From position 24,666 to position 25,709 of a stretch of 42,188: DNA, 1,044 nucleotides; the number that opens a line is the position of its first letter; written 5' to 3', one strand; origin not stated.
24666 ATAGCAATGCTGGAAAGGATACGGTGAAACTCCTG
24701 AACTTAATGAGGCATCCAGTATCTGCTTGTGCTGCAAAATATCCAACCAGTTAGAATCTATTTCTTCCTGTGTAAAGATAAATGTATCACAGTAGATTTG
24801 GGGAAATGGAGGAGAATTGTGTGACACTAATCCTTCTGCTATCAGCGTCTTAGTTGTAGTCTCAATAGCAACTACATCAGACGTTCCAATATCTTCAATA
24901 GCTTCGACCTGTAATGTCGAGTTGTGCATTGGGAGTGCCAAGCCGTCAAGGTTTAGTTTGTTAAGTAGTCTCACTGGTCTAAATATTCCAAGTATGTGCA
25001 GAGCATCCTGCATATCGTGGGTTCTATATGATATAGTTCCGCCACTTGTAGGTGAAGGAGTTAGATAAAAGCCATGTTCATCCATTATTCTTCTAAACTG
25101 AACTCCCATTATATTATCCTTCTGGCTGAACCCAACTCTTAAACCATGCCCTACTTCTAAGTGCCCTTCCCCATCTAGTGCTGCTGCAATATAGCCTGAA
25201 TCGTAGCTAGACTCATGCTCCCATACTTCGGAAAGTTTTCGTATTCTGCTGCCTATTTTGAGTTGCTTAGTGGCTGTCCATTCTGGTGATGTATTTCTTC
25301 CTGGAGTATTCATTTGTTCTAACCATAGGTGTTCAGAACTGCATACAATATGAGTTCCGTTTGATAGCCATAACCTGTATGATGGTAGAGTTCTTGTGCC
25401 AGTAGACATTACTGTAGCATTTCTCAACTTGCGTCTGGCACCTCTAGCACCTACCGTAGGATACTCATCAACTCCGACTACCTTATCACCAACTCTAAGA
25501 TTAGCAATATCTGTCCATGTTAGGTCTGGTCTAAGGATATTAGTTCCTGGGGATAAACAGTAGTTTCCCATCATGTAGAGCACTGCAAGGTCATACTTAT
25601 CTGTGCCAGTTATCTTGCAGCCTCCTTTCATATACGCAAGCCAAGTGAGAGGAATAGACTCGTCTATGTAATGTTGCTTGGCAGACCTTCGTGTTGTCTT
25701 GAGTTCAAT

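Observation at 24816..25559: Second, unrelated intein interrupting the Cas4-like PD-(D/E)XK exonuclease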

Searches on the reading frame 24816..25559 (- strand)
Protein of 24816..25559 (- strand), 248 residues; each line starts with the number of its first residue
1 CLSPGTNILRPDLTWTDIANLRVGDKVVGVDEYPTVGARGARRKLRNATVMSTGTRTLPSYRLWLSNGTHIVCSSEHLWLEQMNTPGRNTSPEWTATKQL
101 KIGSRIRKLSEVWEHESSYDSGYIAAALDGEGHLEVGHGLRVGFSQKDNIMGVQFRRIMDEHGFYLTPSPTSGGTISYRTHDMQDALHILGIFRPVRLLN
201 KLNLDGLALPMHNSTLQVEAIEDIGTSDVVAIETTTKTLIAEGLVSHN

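Call 5: search_protein_families(library=pfam, proteins=[window:24816-25559:-], max_evalue=10)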
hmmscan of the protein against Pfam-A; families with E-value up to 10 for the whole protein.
seq(248 aa): 0 families

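Call 6: search_protein_families(library=phrogs, proteins=[window:24816-25559:-], max_evalue=1)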
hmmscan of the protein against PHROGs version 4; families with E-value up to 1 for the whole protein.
seq(248 aa): 0 families

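Call 24: search_solved_structures(query=A2, max_evalue=1, show_alignments=2)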
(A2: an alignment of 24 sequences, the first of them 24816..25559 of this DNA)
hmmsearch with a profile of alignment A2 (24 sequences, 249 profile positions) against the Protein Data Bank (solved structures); distinct sequences matched with E-value up to 1: 42.
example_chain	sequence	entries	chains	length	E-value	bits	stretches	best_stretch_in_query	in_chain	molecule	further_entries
6riz_A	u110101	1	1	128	1e-07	34.8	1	54-83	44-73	gp41-1 intein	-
1dq3_A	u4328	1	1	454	9.1e-07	31.7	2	121-189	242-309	ENDONUCLEASE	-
6qaz_A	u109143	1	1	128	2.7e-06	30.1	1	54-83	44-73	cyanophage-like gp41-1 intein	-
6rix_A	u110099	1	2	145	2.5e-05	27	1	15-81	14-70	Replicative DNA helicase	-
6riy_A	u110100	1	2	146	2.6e-05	26.9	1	15-82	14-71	Replicative DNA helicase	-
6bs8_A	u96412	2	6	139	0.00015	24.4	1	15-82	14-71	Replicative DNA helicase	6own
2dch_X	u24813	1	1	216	0.00018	24.2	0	121-182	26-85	putative homing endonuclease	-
3fd2_A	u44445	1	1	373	0.0003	23.4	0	112-148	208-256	Site-specific DNA endonuclease I-MsoI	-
1dfa_A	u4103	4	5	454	0.00036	23.2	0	1-59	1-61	PI-SCEI ENDONUCLEASE | ENDONUCLEASE PI-SCEI | PI-SCEI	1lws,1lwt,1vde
1p8k_Z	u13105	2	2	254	0.00041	23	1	114-210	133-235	Intron-encoded endonuclease I-AniI | LAGLIDADG endonuclease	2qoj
3uvf_A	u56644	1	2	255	0.00048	22.8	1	114-206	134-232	Intron-encoded DNA endonuclease I-HjeMI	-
3eh8_A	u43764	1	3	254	0.00086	21.9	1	114-206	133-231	Intron-encoded DNA endonuclease I-AniI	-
8w20_A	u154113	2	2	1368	0.0016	21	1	5-109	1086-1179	Intein C-terminal splicing domain-containing protein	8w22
1ef0_A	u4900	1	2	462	0.0021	20.7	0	5-59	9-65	PI-SCEI ENDONUCLEASE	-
9cop_A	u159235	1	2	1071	0.0037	19.9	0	1-59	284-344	V-type proton ATPase catalytic subunit A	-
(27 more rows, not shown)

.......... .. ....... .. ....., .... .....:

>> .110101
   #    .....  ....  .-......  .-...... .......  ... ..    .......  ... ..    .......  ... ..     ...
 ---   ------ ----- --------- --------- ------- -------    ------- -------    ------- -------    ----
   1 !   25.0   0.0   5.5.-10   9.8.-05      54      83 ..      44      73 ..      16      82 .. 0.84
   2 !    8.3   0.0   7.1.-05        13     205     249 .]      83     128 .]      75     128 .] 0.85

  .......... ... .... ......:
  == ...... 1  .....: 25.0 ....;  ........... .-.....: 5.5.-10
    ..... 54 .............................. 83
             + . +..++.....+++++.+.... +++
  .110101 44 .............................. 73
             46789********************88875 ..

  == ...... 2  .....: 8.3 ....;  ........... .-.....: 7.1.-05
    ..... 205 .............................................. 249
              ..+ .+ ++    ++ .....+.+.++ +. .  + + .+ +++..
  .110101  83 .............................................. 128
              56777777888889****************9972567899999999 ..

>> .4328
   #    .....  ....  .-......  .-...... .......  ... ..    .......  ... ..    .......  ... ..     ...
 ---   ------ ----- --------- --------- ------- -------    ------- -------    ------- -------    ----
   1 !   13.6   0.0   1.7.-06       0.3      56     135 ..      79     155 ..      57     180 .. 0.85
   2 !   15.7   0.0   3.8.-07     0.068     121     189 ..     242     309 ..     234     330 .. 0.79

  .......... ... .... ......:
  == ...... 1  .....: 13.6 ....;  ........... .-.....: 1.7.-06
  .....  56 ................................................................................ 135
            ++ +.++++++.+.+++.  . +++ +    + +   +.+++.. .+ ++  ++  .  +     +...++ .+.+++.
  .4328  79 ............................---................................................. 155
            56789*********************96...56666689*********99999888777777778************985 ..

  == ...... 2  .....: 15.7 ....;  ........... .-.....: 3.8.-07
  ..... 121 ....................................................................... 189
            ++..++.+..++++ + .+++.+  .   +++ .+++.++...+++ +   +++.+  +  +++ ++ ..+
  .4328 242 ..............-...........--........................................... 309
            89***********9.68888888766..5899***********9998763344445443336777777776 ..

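Call 25: search_protein_families(library=pfam, alignment_id=A2, max_evalue=0.1)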
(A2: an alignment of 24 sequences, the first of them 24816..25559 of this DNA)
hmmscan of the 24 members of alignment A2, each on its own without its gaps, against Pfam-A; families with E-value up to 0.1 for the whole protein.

A. member 1, window:24816-25559:- (248 aa): 0 families

B. families by the number of members that match (of 24 scanned): 7 families
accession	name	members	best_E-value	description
PF14528.11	LAGLIDADG_3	20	2.8e-08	LAGLIDADG-like domain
PF14890.11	Intein_splicing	8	0.00044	Intein splicing domain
PF05203.21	Hom_end_hint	2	0.025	Hom_end-associated Hint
PF14527.11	LAGLIDADG_WhiA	1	5.6e-06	WhiA LAGLIDADG-like domain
PF07591.16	PT-HINT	1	0.0069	Pretoxin HINT domain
PF00961.24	LAGLIDADG_1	1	0.025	LAGLIDADG endonuclease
PF19016.5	DUF5745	1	0.08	Domain of unknown function (DUF5745)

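Call 30: predict_structure(alignment_id=A2)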
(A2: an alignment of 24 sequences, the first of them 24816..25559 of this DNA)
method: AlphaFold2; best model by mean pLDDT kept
length: 248 residues; sequences in the alignment: 24
mean_pLDDT: 92.4   pTM: 0.89
mean pLDDT of the five models: 92.4, 92.2, 92.2, 92.2, 91.6
residues with pLDDT >= 90: 204; 70-90: 32; 50-70: 12; < 50: 0
segments of 3 or more residues with pLDDT < 50: none
pLDDT, mean of each block of 10 residues (from residue 1): 97 97 98 68 92 98 97 97 74 94 95 94 97 90 93 94 89 87 94 97 91 87 98 97 95
secondary structure, 60 per line:
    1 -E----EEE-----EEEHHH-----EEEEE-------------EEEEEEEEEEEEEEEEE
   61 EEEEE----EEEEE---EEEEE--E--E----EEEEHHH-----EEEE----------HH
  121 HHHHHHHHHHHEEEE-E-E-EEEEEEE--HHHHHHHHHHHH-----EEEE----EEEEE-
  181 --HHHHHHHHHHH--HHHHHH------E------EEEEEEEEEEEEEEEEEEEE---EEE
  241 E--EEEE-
elements in order: E7-9 E15-17 E26-30 E44-65 E70-74 E78-82 E93-96 E105-108 H119-131 E132-135 E141-147 H150-161 E167-170 E175-179 H183-193 H196-201 E215-234 E238-241 E244-247

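Call 33: fold_search(model_id=the predicted structure, library=pdb)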
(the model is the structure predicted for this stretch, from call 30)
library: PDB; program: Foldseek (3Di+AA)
matches with E <= 10: 778; with E <= 0.001: 60
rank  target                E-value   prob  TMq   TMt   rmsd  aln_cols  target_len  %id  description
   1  1dq3                  1.1e-07  1.00  0.34  0.20  15.5       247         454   10  CRYSTAL STRUCTURE OF AN ARCHAEAL INTEIN-ENCODED HOMING ENDONUCLEASE PI-PFUI (released 2000-07-05)
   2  7qsu                  1.8e-07  1.00  0.51  0.36  13.3       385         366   11  Crystal structure of homing endonuclease-associated TliVMA intein (C1A, d333-339) (released 2022-03-30)
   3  1am2                  1.9e-07  1.00  0.41  0.55  13.2       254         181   13  GYRA INTEIN FROM MYCOBACTERIUM XENOPI (released 1998-06-24)
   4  7qst                  3.1e-07  1.00  0.50  0.36  13.0       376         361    9  Crystal structure of homing endonuclease-associated PhoVMA intein (C1A) (released 2022-03-30)
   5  7qss                  6.6e-07  1.00  0.48  0.30  16.0       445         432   10  Crystal structure of homing endonuclease-associated TliVMA intein (C1A) (released 2022-03-30)
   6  1dfa                  7.0e-07  1.00  0.43  0.28  13.1       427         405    9  CRYSTAL STRUCTURE OF PI-SCEI IN C2 SPACE GROUP (released 1999-12-08)
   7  1vde_B                9.7e-07  1.00  0.43  0.27  13.3       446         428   10  PI-SCEI, A HOMING ENDONUCLEASE WITH PROTEIN SPLICING ACTIVITY (released 1998-04-08)
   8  6riz                  1.4e-06  1.00  0.43  0.80   5.6       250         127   14  Crystal structure of gp41-1 intein (C1A, F65W, D107C) (released 2020-04-29)
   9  1ef0_A                1.4e-06  1.00  0.44  0.27  12.9       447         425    8  CRYSTAL STRUCTURE OF PI-SCEI MINIPRECURSOR (released 2000-06-07)
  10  4oz6_A                1.8e-06  1.00  0.41  0.57  11.7       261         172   12  Structure of the Branched Intermediate in Protein Splicing (released 2014-05-14)
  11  3ifj_A                2.6e-06  1.00  0.41  0.70   9.5       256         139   15  Crystal structure of Mtu recA intein, splicing domain (released 2009-10-06)
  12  6frg                  3.6e-06  1.00  0.46  0.70   6.4       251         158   12  Crystal structure of G-1F mutant of Ssp DnaB Mini-Intein variant M86 (released 2019-01-30)
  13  2imz_B                3.6e-06  1.00  0.43  0.72   8.1       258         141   16  Crystal structure of Mtu recA intein splicing domain (released 2007-05-01)
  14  1vde_A                4.3e-06  1.00  0.39  0.24  15.1       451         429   10  PI-SCEI, A HOMING ENDONUCLEASE WITH PROTEIN SPLICING ACTIVITY (released 1998-04-08)
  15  1lws_A                5.0e-06  1.00  0.46  0.29  12.6       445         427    9  Crystal structure of the intein homing endonuclease PI-SceI bound to its recognition sequence (released 2002-09-27)
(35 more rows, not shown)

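Call 56: search_protein_families(library=ncbifam, proteins=[window:24816-25559:-], max_evalue=1)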
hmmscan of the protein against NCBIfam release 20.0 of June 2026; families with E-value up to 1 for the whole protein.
window:24816-25559:- (248 aa): 2 families
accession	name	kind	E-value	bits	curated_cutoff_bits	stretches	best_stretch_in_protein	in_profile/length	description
NF038136.1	rSAM_Rv_intein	exception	2.6e-15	56.3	700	1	1-248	76-334/574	intein-containing Rv2578c family radical SAM protein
NF038258.2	PBP4_Staph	exception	0.035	12.9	500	1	19-70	268-317/366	penicillin-binding protein PBP4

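Call 77: find_related_loci(query=A2, collection=viral_contigs, flank=2000)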
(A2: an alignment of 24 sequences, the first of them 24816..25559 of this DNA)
Query A2 (248 aa) in viral_contigs; peptide patterns used: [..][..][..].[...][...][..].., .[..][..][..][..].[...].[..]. (x = any residue, [..] = any of these).
599 stretches matched a pattern (row limit reached: there are more); 194 encode a relative of the query (tblastn E <= 1e-3); the best 80 are kept; 80 distinct loci.
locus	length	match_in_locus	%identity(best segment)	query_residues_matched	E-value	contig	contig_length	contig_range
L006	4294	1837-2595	51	1-248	9e-79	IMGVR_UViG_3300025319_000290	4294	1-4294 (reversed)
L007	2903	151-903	40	1-248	3e-48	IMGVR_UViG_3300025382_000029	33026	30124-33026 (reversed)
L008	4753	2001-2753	40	1-248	2e-48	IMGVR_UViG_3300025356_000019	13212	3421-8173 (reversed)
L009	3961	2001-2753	39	1-248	3e-48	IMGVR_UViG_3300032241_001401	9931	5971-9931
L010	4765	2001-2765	41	1-248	1e-47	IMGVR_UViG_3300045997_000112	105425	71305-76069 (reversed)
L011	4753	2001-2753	39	1-248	3e-47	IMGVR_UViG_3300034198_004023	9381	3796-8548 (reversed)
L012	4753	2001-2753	38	1-248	2e-45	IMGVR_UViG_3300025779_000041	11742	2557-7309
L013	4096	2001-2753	38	1-248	1e-45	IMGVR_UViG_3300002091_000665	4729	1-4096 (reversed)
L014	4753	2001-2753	38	1-248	2e-45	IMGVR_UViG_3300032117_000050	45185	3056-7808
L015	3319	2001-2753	38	1-248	6e-45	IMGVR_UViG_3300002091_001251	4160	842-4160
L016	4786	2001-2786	36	1-248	5e-45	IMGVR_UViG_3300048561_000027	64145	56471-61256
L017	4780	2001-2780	36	1-248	9e-45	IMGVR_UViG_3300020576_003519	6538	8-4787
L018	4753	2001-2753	37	1-248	2e-44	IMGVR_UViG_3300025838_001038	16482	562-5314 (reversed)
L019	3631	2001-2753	37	1-248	2e-44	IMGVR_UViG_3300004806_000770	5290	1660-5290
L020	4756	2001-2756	36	1-248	5e-43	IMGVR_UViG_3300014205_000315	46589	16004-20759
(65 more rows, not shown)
